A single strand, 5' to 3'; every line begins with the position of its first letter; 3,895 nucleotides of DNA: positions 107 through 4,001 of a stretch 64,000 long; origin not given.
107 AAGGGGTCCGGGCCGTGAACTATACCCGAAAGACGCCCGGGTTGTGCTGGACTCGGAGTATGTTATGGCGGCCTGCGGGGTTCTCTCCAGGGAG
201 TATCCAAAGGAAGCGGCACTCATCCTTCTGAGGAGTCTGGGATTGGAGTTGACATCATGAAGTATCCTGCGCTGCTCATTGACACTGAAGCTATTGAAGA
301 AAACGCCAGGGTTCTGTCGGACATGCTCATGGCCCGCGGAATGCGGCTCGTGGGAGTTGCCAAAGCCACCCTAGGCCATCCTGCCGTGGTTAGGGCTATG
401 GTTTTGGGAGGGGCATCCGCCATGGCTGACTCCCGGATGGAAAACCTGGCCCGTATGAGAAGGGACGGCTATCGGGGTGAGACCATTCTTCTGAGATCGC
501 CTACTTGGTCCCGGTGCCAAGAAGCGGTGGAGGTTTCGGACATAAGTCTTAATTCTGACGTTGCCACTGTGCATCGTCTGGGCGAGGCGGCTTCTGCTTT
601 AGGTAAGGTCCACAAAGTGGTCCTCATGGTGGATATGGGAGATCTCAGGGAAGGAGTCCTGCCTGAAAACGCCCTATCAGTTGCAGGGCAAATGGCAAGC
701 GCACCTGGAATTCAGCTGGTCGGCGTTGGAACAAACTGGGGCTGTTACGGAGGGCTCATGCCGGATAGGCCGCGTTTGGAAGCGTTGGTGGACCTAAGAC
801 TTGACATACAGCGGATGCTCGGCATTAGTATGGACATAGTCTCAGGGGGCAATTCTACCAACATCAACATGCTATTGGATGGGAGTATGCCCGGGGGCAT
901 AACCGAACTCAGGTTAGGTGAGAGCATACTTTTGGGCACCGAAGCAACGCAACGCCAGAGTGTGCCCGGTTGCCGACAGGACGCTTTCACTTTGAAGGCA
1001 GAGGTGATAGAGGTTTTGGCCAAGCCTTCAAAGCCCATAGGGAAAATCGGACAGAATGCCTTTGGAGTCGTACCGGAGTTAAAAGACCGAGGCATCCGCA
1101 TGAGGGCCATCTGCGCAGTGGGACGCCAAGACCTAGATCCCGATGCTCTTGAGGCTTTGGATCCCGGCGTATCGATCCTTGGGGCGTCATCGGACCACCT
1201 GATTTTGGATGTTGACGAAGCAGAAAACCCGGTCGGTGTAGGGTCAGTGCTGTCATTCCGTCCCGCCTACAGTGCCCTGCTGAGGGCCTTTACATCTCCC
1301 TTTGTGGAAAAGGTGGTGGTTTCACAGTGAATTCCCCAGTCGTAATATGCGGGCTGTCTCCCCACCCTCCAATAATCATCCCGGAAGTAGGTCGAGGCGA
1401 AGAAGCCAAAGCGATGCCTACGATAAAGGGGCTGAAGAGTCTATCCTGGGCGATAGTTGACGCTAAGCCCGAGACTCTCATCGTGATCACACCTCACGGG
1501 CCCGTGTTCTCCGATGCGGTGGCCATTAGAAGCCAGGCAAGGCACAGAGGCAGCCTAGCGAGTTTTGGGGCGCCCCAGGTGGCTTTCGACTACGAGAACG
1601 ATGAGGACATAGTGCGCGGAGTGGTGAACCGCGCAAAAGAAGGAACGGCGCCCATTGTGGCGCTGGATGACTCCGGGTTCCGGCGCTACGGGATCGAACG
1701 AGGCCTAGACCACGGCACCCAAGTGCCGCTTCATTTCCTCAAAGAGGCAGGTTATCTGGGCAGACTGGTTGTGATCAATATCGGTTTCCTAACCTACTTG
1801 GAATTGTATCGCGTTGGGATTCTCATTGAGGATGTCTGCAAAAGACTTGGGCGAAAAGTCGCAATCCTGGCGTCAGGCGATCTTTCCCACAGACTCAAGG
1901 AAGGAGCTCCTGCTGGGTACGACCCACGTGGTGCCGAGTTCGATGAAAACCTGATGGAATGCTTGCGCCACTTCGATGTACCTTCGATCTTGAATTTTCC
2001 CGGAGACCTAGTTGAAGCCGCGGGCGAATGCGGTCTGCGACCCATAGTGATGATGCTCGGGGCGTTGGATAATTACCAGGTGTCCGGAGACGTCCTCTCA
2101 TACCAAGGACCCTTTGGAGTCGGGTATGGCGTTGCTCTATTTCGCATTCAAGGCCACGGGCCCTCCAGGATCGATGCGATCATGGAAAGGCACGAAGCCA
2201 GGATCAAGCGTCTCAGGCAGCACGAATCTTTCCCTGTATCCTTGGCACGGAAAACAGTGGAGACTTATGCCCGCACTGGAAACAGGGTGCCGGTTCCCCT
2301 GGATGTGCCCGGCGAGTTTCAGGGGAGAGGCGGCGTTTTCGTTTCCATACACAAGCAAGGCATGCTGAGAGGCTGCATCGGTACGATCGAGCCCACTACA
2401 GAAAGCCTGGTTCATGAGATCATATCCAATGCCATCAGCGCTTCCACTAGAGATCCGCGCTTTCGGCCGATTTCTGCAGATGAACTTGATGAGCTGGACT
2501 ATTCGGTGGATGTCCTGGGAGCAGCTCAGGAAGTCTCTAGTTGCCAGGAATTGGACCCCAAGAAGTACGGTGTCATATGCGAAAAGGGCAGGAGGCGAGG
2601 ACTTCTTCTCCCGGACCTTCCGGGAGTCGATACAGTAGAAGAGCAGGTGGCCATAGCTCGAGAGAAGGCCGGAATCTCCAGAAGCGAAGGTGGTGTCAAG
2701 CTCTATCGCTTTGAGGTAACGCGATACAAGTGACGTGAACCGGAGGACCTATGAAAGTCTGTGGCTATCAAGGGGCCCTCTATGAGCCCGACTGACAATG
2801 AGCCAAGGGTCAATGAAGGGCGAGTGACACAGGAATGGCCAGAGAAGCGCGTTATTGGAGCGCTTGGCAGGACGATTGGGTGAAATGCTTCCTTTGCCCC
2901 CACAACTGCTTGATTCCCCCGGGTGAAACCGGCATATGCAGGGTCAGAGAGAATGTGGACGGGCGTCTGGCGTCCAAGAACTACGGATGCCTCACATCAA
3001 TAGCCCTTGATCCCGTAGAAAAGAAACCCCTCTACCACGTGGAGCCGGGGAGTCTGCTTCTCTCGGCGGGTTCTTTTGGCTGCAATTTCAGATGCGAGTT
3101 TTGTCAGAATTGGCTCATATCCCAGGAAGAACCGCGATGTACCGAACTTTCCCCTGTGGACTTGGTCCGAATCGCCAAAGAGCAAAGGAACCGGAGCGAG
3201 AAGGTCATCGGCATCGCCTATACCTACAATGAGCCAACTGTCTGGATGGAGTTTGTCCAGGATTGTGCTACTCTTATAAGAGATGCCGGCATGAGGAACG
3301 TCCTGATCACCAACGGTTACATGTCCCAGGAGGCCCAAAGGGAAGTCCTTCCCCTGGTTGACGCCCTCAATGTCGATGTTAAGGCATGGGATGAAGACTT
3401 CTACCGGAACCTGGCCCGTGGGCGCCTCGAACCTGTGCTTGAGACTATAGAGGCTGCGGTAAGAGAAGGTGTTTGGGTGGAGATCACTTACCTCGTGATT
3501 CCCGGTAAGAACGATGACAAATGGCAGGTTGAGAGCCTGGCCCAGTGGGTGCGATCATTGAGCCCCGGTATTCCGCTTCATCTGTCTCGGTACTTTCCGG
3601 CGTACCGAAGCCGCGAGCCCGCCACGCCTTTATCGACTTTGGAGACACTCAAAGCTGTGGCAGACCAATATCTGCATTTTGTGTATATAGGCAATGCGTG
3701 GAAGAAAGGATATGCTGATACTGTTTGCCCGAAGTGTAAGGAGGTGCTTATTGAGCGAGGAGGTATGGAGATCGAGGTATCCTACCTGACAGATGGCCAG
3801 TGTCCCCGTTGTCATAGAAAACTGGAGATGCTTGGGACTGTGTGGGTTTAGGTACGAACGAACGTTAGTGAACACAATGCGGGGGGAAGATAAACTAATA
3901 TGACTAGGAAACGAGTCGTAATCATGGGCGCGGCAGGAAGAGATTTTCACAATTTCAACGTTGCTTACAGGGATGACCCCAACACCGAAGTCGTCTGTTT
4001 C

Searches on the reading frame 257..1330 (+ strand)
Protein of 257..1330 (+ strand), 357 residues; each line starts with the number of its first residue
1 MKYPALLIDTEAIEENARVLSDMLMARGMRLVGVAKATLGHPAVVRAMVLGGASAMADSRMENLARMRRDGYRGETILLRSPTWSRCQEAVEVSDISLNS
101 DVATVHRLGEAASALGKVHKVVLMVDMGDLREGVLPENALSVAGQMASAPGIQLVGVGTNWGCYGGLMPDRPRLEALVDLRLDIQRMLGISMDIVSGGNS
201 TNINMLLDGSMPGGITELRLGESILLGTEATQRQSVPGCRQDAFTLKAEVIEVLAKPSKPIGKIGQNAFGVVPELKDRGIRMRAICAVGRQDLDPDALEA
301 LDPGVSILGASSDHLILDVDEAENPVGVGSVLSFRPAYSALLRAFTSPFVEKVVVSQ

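Call 67: search_protein_families(library=pfam, proteins=[window:257-1330:+], max_evalue=0.00001)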
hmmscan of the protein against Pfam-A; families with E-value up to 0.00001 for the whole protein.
window:257-1330:+ (357 aa): 1 family
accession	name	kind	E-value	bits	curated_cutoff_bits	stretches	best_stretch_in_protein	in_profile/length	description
PF01168.26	Ala_racemase_N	-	7.8e-22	78.5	24.1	1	8-224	1-215/220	Alanine racemase, N-terminal domain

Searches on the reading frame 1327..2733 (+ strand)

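Call 67: search_protein_families(library=pfam, proteins=[window:1327-2733:+], max_evalue=0.00001)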
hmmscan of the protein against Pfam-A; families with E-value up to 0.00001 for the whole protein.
window:1327-2733:+ (468 aa): 2 families
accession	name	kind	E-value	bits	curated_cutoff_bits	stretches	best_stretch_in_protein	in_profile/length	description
PF01871.22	AMMECR1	-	9.6e-45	152.5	25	1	304-466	1-167/168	AMMECR1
PF02900.23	LigB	-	5.7e-43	147.4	26.3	1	10-269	4-268/269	Catalytic LigB subunit of aromatic ring-opening dioxygenase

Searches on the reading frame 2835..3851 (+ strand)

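Call 67: search_protein_families(library=pfam, proteins=[window:2835-3851:+], max_evalue=0.00001)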
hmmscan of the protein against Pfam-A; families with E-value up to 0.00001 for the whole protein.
window:2835-3851:+ (338 aa): 1 family
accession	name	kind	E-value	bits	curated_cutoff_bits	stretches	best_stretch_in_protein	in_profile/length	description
PF04055.27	Radical_SAM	-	4.5e-26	92.4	29.5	1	81-230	5-159/166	Radical SAM superfamily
